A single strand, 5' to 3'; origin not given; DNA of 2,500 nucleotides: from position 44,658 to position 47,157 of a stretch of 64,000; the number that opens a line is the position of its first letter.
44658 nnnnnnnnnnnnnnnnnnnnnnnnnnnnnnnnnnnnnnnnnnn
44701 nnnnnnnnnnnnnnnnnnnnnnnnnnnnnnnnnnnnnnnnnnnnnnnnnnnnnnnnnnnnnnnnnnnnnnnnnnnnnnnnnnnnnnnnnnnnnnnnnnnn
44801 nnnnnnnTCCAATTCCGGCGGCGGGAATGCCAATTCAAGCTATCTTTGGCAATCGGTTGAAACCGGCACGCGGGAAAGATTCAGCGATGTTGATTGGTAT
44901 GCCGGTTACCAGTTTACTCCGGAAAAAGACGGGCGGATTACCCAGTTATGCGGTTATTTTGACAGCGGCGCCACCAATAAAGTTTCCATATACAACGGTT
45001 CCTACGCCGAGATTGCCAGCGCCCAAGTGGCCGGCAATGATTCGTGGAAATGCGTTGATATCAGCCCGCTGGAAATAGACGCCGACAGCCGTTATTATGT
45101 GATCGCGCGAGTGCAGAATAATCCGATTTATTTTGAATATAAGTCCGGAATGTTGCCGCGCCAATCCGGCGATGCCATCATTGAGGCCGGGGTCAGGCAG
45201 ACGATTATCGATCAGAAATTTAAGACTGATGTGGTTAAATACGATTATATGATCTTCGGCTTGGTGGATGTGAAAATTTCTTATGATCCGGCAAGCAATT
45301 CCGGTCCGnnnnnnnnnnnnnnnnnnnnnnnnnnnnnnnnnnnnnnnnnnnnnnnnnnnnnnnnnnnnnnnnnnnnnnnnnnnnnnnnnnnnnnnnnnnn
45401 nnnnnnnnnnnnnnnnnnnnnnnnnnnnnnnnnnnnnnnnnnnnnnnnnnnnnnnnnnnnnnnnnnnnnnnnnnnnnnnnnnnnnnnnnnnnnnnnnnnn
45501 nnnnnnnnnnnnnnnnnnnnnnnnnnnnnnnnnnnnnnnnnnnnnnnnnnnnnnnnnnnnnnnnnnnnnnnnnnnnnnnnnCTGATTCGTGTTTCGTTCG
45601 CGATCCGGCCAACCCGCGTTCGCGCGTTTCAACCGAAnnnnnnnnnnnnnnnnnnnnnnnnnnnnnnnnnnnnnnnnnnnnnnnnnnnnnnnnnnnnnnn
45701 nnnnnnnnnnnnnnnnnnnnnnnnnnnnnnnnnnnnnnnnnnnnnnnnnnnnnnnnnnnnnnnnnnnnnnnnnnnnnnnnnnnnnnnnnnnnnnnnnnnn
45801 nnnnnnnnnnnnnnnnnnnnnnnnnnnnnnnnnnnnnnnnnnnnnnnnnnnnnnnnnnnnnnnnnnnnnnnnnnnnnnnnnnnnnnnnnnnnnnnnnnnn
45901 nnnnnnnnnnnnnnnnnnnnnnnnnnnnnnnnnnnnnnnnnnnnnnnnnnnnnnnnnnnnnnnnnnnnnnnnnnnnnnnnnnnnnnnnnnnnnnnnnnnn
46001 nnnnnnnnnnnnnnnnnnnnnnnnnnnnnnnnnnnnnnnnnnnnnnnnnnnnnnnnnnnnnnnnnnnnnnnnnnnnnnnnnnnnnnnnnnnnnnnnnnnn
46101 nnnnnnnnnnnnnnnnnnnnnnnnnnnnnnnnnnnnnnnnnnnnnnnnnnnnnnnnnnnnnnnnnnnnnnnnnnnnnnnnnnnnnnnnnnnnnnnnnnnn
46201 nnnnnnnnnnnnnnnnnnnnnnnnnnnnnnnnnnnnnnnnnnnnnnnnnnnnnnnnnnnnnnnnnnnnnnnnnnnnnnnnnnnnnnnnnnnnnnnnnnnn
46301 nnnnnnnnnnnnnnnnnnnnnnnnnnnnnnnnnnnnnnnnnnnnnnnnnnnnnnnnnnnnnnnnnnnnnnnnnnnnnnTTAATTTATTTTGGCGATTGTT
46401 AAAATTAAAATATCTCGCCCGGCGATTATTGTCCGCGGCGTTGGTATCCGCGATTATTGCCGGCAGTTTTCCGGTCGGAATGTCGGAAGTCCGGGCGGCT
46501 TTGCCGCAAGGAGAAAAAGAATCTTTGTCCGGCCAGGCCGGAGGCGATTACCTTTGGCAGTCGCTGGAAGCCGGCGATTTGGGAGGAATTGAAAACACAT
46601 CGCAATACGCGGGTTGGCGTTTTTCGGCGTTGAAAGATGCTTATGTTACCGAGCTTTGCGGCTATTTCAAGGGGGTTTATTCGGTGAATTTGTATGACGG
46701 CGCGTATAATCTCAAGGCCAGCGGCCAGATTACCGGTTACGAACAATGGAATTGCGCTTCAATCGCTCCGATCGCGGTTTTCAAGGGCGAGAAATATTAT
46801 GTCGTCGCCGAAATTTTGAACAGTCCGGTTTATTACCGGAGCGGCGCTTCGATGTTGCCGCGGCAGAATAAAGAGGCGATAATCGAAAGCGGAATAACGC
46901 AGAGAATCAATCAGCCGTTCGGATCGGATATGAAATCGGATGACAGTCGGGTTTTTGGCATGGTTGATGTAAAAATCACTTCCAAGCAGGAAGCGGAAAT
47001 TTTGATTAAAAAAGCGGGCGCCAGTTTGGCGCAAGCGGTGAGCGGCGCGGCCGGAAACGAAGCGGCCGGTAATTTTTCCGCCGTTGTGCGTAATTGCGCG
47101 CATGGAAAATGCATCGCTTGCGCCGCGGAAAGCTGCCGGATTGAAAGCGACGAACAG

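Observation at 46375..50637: A ~150-aa DUF4082-like module shared by three of the giant proteins, one of which ends in an M64-like zinc protease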

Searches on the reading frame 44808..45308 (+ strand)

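Call 12: search_protein_families(library=pfam, proteins=[window:44808-45308:+], max_evalue=10)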
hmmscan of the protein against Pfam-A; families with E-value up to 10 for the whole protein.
window:44808-45308:+ (167 aa): 1 family
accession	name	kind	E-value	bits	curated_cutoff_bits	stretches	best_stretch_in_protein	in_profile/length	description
PF13313.11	DUF4082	-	0.00067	20.1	28.4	1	33-105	18-95/143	Domain of unknown function (DUF4082)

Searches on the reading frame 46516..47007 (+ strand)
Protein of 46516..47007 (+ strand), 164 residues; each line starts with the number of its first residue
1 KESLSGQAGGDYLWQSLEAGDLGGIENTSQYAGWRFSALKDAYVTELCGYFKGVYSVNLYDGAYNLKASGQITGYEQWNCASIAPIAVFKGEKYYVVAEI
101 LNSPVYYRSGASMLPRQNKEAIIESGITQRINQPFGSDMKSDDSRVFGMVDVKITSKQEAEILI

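Call 12: search_protein_families(library=pfam, proteins=[window:46516-47007:+], max_evalue=10)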
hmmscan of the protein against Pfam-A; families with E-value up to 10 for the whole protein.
window:46516-47007:+ (164 aa): 0 families
